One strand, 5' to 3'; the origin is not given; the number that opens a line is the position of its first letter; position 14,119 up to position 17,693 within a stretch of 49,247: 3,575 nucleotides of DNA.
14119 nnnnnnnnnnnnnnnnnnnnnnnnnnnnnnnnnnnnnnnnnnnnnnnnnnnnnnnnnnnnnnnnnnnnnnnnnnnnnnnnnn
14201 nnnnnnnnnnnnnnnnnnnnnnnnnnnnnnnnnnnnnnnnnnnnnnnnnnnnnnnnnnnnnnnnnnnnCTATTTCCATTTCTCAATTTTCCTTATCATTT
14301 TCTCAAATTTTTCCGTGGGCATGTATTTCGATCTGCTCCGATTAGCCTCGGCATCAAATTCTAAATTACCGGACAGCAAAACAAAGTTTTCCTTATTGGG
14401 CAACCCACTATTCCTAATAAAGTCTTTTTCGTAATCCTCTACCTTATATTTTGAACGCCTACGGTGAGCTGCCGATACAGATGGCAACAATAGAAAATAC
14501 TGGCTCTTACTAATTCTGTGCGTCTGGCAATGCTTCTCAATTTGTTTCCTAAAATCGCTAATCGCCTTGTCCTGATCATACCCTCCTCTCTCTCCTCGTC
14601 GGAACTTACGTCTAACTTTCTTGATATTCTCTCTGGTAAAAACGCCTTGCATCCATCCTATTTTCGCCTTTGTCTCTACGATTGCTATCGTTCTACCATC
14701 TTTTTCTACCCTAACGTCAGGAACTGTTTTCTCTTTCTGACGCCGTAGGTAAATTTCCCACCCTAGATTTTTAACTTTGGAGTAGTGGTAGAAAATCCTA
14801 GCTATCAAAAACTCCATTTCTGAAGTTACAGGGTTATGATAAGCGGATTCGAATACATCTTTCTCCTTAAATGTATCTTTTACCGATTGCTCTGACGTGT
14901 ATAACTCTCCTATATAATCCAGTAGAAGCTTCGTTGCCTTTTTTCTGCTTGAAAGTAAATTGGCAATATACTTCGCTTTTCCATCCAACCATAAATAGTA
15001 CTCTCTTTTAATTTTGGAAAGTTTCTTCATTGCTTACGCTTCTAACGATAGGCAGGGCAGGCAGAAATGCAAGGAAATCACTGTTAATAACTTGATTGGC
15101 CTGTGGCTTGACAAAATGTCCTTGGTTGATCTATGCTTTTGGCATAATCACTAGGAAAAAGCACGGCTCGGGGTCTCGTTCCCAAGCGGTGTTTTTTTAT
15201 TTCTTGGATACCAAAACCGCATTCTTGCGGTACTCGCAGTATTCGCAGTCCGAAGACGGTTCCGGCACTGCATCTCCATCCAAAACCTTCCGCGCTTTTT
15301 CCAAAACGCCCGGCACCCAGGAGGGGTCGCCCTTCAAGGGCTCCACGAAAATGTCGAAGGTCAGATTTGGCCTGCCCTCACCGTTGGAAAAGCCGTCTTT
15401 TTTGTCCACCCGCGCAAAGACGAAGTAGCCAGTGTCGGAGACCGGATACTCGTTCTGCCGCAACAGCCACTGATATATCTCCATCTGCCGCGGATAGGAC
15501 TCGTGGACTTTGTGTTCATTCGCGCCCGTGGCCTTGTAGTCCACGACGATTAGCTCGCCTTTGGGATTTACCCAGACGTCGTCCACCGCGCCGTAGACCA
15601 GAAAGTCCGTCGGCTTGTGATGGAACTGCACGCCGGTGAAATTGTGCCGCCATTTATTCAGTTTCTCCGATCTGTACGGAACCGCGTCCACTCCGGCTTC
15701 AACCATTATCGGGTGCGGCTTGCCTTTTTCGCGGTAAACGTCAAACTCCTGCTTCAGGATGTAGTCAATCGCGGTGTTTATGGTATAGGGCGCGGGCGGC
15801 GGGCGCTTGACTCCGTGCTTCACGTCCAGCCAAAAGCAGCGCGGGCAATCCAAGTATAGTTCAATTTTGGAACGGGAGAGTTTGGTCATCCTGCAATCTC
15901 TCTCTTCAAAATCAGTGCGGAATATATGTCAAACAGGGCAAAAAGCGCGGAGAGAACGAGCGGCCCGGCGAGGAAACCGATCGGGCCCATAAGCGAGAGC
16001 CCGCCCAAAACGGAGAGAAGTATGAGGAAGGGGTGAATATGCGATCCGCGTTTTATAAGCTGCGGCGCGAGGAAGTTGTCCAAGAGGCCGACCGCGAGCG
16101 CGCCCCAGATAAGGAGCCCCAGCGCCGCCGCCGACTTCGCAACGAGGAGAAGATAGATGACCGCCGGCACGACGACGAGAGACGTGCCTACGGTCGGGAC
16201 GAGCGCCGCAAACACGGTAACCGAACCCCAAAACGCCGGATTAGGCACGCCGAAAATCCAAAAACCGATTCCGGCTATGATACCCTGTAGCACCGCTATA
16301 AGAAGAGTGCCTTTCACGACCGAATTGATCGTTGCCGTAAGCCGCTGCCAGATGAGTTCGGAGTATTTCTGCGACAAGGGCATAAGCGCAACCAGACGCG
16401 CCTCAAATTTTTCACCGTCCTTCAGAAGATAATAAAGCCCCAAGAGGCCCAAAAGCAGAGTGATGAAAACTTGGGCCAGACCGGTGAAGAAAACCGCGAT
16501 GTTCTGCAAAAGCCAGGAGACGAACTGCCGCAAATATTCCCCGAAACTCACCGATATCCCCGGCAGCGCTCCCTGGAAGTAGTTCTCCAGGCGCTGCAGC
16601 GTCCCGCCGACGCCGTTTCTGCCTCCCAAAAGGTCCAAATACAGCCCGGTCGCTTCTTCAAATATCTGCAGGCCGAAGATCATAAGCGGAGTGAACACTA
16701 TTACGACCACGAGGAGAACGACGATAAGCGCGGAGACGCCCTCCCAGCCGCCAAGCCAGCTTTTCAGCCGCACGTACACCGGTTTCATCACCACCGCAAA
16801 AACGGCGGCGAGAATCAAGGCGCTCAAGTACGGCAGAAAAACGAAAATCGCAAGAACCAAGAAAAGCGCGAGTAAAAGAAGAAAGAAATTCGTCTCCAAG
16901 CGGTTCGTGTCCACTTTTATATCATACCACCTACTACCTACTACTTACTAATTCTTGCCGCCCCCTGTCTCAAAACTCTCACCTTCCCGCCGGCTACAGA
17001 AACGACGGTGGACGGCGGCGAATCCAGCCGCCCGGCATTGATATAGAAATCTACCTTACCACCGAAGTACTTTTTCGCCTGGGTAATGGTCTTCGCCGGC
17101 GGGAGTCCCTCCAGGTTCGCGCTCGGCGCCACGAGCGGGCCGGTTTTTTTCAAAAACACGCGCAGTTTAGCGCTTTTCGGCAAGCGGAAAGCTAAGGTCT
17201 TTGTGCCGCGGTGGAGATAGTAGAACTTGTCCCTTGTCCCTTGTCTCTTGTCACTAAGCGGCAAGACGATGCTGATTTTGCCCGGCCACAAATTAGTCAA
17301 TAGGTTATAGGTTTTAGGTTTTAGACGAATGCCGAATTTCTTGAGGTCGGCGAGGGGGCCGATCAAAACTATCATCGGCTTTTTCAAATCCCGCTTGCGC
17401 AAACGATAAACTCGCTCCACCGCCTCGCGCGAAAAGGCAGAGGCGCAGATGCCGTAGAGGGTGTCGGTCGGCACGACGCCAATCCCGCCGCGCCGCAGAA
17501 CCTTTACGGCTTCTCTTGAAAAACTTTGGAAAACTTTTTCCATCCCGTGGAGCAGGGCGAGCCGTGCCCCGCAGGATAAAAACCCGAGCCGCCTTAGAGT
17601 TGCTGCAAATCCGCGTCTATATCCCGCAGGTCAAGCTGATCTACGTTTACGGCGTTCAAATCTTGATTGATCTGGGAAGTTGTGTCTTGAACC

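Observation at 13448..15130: AT-rich two-gene cassette pairing a PD-(D/E)xK nuclease with an HhH-GPD glycosylase-like protein and no methyltransferase: candidate base-excision/nuclease defence module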

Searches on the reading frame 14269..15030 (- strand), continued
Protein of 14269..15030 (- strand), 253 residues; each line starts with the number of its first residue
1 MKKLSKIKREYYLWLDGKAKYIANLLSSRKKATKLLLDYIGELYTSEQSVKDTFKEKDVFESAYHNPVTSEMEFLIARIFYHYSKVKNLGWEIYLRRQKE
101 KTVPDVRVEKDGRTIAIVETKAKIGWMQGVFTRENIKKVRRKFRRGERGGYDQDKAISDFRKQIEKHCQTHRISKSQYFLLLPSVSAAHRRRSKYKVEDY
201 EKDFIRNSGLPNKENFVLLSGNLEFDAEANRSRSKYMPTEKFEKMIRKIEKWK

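Call 101: search_protein_families(library=ncbifam, proteins=[L027:2358-5324:-, L030:2247-4913:+, L121:1619-2764:+, L012:1907-3415:+, L003:4238-4993:+, L003:1-2634:+, L001:3425-7051:+, L001:8759-9271:+, L014:2612-4378:+, L024:1972-2634:+], max_evalue=0.00001)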
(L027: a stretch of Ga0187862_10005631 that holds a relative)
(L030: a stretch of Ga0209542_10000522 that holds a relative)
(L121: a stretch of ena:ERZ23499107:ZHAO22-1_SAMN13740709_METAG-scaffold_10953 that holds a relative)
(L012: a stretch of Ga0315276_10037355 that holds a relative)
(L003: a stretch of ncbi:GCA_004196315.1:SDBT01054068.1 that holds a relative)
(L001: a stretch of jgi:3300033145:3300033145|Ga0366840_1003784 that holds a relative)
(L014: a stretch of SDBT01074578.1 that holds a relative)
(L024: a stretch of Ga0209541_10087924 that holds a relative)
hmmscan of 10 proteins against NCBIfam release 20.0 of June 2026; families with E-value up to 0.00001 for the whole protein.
L027:2358-5324:- (988 aa): 17 families
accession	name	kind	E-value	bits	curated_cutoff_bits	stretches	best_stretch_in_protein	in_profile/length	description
TIGR01073.1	pcrA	equivalog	1.9e-123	413.3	911.2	1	6-680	3-652/725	DNA helicase PcrA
TIGR01074.1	rep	equivalog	1.8e-107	360.3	951.45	1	8-676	2-647/668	DNA helicase Rep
NF008743.0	PRK11773.1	equivalog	3.5e-105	352.9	965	1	2-671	4-648/720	DNA helicase II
TIGR01075.1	uvrD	equivalog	4.8e-101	339.2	1144.45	1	6-668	3-640/715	DNA helicase II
NF008172.0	PRK10919.1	equivalog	2.2e-79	267.4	1168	1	8-660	3-634/673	DNA helicase Rep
NF008276.0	PRK11054.1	equivalog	5.1e-52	177.3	543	2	7-373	196-570/684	DNA helicase IV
TIGR00609.1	recB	equivalog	2.1e-46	158.6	696.05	3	159-315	302-456/1175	exodeoxyribonuclease V subunit beta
TIGR02785.1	addA_Gpos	equivalog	1.8e-44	152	707.65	3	139-314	292-480/1234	helicase-exonuclease AddAB subunit AddA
TIGR02784.1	addA_alphas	equivalog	4.1e-43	148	860.75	3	356-928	576-1122/1138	double-strand break repair helicase AddA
NF010485.0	PRK13909.1-2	equivalog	4e-39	134.6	650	2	122-639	219-703/909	RecB-like helicase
NF010487.0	PRK13909.1-4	equivalog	4.3e-39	134.5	759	2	169-413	262-525/924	RecB-like helicase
NF008128.0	PRK10876.1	equivalog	1.4e-21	76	1697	1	134-316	277-463/1181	exodeoxyribonuclease V subunit beta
NF010486.0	PRK13909.1-3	equivalog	9.3e-18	63.6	1109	2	175-390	272-510/921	RecB-like helicase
TIGR00372.1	cas4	equivalog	1.9e-14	53.9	65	1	853-986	45-178/180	CRISPR-associated protein Cas4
NF010484.0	PRK13909.1-1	equivalog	4.1e-14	51.3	1074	1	25-77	10-62/945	RecB-like helicase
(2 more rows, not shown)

L030:2247-4913:+ (888 aa): 13 families
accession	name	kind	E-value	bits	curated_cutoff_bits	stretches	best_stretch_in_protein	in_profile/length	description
TIGR01073.1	pcrA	equivalog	6.4e-43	147.1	911.2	1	6-373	1-370/725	DNA helicase PcrA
NF008743.0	PRK11773.1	equivalog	6e-32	110.8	965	1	3-369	3-369/720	DNA helicase II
NF010485.0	PRK13909.1-2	equivalog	2e-30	105.8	650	2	209-644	322-757/909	RecB-like helicase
TIGR01075.1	uvrD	equivalog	9.5e-30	103.5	1144.45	1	7-372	2-367/715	DNA helicase II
TIGR01074.1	rep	equivalog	1.6e-27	96.1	951.45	1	10-374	2-368/668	DNA helicase Rep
TIGR00609.1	recB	equivalog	1.9e-25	89.2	696.05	3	19-77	7-67/1175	exodeoxyribonuclease V subunit beta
NF008276.0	PRK11054.1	equivalog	3.3e-25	88.7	543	2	9-104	196-286/684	DNA helicase IV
TIGR02785.1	addA_Gpos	equivalog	2.4e-21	75.3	707.65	2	12-84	5-77/1234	helicase-exonuclease AddAB subunit AddA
TIGR02784.1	addA_alphas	equivalog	2.3e-20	72.6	860.75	1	21-76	10-65/1138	double-strand break repair helicase AddA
NF010487.0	PRK13909.1-4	equivalog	3.6e-20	71.8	759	2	159-376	257-504/924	RecB-like helicase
NF008128.0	PRK10876.1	equivalog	5.4e-14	50.8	1697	0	517-585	734-811/1181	exodeoxyribonuclease V subunit beta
NF010486.0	PRK13909.1-3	equivalog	1.3e-10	39.9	1109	1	27-82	11-66/921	RecB-like helicase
NF010484.0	PRK13909.1-1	equivalog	9.9e-10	36.8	1074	1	26-78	10-62/945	RecB-like helicase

L121:1619-2764:+ (381 aa): 0 families

L012:1907-3415:+ (502 aa): 1 family
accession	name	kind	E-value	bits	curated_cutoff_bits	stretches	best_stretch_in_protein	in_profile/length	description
NF045869.1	UU173_fam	subfamily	5.8e-12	45.3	225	0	383-494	508-640/650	UU173 family protein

L003:4238-4993:+ (251 aa): 1 family
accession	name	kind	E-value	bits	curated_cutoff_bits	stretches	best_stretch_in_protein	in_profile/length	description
TIGR00372.1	cas4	equivalog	1.5e-10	41.2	65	1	122-244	70-176/180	CRISPR-associated protein Cas4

L003:1-2634:+ (877 aa): 0 families

L001:3425-7051:+ (1208 aa): 11 families
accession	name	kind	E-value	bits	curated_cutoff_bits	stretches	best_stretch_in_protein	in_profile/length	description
TIGR01389.1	recQ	equivalog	7.4e-82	275.7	640.2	1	461-842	4-340/591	DNA helicase RecQ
TIGR00614.1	recQ_fam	subfamily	1.9e-75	254.5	219.8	1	462-843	3-343/470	RecQ family ATP-dependent DNA helicase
NF008279.0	PRK11057.1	equivalog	6.4e-63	213.1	1015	1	454-835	9-345/608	ATP-dependent DNA helicase RecQ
NF041063.1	DpdF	equivalog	5.7e-43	147.6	550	2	478-685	151-366/813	protein DpdF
NF053631.1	RNA_helic_CshA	equivalog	8.4e-12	44.7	646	1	753-836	264-347/434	degradosome RNA helicase CshA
TIGR03817.1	DECH_helic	hypoth_equivalog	2.5e-08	32.7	874.1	0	772-848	325-400/742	helicase/secretion neighborhood putative DEAH-box helicase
NF008642.0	PRK11634.1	equivalog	2.1e-07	29.8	989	1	754-836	273-355/628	DEAD/DEAH family ATP-dependent RNA helicase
NF008394.0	PRK11192.1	equivalog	3.2e-07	29.5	507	0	756-835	277-356/441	ATP-dependent RNA helicase SrmB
NF053711.1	RNA_heli_RhlE1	exception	1.3e-06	27.5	750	1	754-860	272-375/434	RNA helicase RhlE1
NF053636.1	DDHlcsCsdAPsy1082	equivalog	2.1e-06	26.6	890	0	755-836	272-353/512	DEAD/DEAH box helicase CsdA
NF008744.0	PRK11776.1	equivalog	2.4e-06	26.4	524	0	755-843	271-359/460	ATP-dependent RNA helicase DbpA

L001:8759-9271:+ (170 aa): 1 family
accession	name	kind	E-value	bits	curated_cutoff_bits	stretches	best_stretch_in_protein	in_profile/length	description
NF002305.0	PRK01229.1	equivalog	1.6e-10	40.8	183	1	21-157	67-201/210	N-glycosylase/DNA lyase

L014:2612-4378:+ (588 aa): 0 families

L024:1972-2634:+ (220 aa): 0 families

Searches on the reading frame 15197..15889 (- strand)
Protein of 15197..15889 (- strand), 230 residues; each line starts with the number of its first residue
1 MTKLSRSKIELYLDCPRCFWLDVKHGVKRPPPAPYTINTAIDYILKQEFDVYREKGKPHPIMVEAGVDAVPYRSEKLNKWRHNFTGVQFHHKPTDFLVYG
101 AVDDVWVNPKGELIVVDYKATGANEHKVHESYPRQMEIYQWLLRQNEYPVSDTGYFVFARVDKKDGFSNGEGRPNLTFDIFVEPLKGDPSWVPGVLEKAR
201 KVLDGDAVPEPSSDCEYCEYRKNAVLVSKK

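Call 3: search_protein_families(library=pfam, proteins=[window:15197-15889:-], max_evalue=1)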
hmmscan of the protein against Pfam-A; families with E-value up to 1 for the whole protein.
window:15197-15889:- (230 aa): 2 families
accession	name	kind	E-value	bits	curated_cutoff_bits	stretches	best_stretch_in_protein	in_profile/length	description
PF12705.13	PDDEXK_1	-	7.8e-18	65.7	22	1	4-221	2-243/247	PD-(D/E)XK nuclease superfamily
PF12684.13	DUF3799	-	0.1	12.8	26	1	131-219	152-231/233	PDDEXK-like domain of unknown function (DUF3799)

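Call 4: search_protein_families(library=padloc, proteins=[window:15197-15889:-], max_evalue=1)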
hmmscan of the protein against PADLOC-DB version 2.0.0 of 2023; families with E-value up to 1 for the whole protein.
window:15197-15889:- (230 aa): 8 families
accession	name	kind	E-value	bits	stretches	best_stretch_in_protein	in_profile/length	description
PDLC01250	Cas4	-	2.4e-12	45.5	1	7-222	4-165/168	"CAS-I,CAS-II,CAS-III,CAS-IV,CAS-V,CAS-VI; acquisition_associated"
PDLC00943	Cas4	-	2.6e-12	45.1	2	102-164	71-130/180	CRISPR-associated protein Cas4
PDLC00944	Cas4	-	2.6e-10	38.8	1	84-222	50-174/177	Cas4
PDLC01447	Cas4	-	5.6e-10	37.9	1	3-222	4-155/161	"CAS-I,CAS-II,CAS-III,CAS-IV,CAS-V,CAS-VI; acquisition_associated"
PDLC02087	Cas4b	-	2.2e-06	25.9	1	97-163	73-138/189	-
PDLC00059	DruK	-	0.00037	17.8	1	97-146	125-173/326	PD-(D/E)XK nuclease superfamily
PDLC01747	Cas1g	-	0.0012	15.5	1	94-155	59-120/523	-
PDLC01611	Cas4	-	0.0015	16.9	1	106-221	58-153/158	"CAS-I,CAS-II,CAS-III,CAS-IV,CAS-V,CAS-VI; acquisition_associated"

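Call 5: search_protein_families(library=ncbifam, proteins=[window:15197-15889:-], max_evalue=1)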
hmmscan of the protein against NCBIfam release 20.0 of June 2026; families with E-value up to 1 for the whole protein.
window:15197-15889:- (230 aa): 3 families
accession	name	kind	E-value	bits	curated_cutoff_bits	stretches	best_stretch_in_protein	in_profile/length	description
TIGR00372.1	cas4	equivalog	9.7e-12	45.1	65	2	102-164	71-130/180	CRISPR-associated protein Cas4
TIGR02784.1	addA_alphas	equivalog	8.6e-05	21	860.75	1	90-145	1059-1116/1138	double-strand break repair helicase AddA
TIGR02785.1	addA_Gpos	equivalog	0.15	9.8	707.65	1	90-152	1151-1220/1234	helicase-exonuclease AddAB subunit AddA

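Call 95: find_homologous_proteins(query=window:15197-15889:-, max_evalue=1e-20)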
Query window:15197-15889:- (230 aa): 7944 proteins with E <= 1e-20 among 8000 candidates; the best 120 are listed.
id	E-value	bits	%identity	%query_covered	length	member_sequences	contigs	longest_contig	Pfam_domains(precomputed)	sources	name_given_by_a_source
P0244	4.8e-147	506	90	100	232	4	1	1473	PF12705.14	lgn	-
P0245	1.6e-135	468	84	99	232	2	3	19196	PF12705.14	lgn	-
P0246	5.7e-133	460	84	100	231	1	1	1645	PF12705.14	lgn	-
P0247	1.9e-126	439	77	100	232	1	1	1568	PF12705.14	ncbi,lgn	-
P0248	7.9e-123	427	76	100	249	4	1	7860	PF12705.14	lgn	-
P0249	1.8e-114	400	73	97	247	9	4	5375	PF12705.14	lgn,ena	-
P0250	2.1e-113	396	73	97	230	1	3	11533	PF12705.14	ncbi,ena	ncbi:MAG: PD-(D/E)XK nuclease family protein [Patescibacteria group bacterium]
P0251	2.4e-109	383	71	97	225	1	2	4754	PF12705.14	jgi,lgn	jgi:hypothetical protein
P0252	2.8e-109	383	68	99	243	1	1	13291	PF12705.14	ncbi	ncbi:MAG: PD-(D/E)XK nuclease family protein [Candidatus Liptonbacteria bacterium]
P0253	6.2e-109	381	69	98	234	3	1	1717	PF12705.14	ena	-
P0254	4.5e-107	375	70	97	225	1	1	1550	PF12705.14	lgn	-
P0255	7.2e-107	375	65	98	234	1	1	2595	PF12705.14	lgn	-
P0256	7.3e-107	375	67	97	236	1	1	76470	PF12705.14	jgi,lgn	jgi:hypothetical protein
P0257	2.0e-106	373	68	98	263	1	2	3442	PF12705.14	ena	-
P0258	3.8e-106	372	67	97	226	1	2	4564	PF01930.24,PF12705.14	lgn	-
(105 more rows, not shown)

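Call 96: find_encoding_contigs(protein=P0245, flank=6000, max_places=3)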
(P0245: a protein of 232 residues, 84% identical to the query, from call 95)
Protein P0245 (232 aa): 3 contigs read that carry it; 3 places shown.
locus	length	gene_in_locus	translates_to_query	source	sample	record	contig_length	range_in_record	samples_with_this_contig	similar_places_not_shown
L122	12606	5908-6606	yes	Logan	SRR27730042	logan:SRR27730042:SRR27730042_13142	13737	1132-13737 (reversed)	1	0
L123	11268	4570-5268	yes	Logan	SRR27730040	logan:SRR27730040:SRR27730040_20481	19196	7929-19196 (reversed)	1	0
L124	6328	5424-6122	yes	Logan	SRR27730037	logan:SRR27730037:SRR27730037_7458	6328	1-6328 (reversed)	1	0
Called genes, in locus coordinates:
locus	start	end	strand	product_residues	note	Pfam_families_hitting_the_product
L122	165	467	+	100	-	PF03477:ATP-cone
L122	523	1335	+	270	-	-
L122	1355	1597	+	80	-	-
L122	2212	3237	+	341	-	PF01594:AI-2E_transport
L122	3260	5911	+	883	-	PF00690:Cation_ATPase_N, PF00122:E1-E2_ATPase, PF00702:Hydrolase, PF13246:Cation_ATPase, PF00689:Cation_ATPase_C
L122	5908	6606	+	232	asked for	PF12705:PDDEXK_1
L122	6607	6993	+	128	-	-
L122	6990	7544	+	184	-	PF01161:PBP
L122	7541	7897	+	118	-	-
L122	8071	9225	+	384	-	PF05559:DUF763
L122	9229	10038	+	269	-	PF00561:Abhydrolase_1 (faint), PF12697:Abhydrolase_6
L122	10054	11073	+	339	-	PF01926:MMR_HSR1, PF02421:FeoB_N, PF06071:YchF-GTPase_C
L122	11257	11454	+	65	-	-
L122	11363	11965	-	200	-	PF13662:Toprim_4 (faint), PF21176:RecR_HhH, PF21175:RecR_C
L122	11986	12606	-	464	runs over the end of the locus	PF00772:DnaB, PF03796:DnaB_C, PF13481:AAA_25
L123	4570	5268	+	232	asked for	PF12705:PDDEXK_1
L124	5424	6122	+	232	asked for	PF12705:PDDEXK_1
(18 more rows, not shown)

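Call 97: find_encoding_contigs(protein=P0248, flank=6000, max_places=2)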
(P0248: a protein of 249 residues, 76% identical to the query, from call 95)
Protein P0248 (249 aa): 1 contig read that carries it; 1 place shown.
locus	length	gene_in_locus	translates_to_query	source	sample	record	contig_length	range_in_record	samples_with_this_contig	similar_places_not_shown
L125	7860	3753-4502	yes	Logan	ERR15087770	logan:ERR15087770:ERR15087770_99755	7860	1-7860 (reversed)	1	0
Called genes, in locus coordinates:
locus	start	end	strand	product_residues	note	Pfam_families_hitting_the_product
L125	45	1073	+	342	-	PF01594:AI-2E_transport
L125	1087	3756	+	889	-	PF00690:Cation_ATPase_N, PF00122:E1-E2_ATPase, PF00702:Hydrolase, PF13246:Cation_ATPase, PF00689:Cation_ATPase_C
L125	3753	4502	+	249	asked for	PF12705:PDDEXK_1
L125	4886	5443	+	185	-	PF01161:PBP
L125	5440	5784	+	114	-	PF07291:MauE (weak), PF07681:DoxX (weak)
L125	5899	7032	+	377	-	PF05559:DUF763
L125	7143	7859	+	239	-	?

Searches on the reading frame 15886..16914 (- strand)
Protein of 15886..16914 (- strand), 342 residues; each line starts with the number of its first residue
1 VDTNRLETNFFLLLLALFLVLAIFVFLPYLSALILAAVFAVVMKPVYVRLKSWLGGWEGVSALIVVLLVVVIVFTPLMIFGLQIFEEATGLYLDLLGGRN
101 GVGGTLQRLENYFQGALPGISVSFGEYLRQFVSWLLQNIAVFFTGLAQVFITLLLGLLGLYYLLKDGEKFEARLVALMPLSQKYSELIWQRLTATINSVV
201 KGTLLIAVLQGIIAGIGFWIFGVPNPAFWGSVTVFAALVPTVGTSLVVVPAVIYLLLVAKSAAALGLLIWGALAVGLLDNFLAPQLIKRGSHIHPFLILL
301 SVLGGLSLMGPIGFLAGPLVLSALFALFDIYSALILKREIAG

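Call 80: search_protein_families(library=pfam, proteins=[window:15886-16914:-], max_evalue=0.001)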
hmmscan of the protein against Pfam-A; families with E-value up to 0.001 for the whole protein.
window:15886-16914:- (342 aa): 1 family
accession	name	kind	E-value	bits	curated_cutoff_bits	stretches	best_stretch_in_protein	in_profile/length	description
PF01594.21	AI-2E_transport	-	3.7e-49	168.1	34.3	1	11-331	3-326/327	AI-2E family transporter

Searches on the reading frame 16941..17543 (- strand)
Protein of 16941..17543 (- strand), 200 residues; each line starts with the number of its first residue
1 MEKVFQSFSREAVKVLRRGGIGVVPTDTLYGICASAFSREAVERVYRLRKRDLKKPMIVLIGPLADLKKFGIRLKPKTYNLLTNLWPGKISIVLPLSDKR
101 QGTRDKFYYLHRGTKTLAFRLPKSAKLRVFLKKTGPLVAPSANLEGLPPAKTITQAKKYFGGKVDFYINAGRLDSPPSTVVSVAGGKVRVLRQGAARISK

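Call 80: search_protein_families(library=pfam, proteins=[window:16941-17543:-], max_evalue=0.001)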
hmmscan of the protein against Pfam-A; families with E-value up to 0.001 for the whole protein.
window:16941-17543:- (200 aa): 1 family
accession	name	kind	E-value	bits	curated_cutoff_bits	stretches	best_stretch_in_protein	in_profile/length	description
PF01300.24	Sua5_yciO_yrdC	-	3.5e-44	150.9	25.1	1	14-194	1-178/178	Telomere recombination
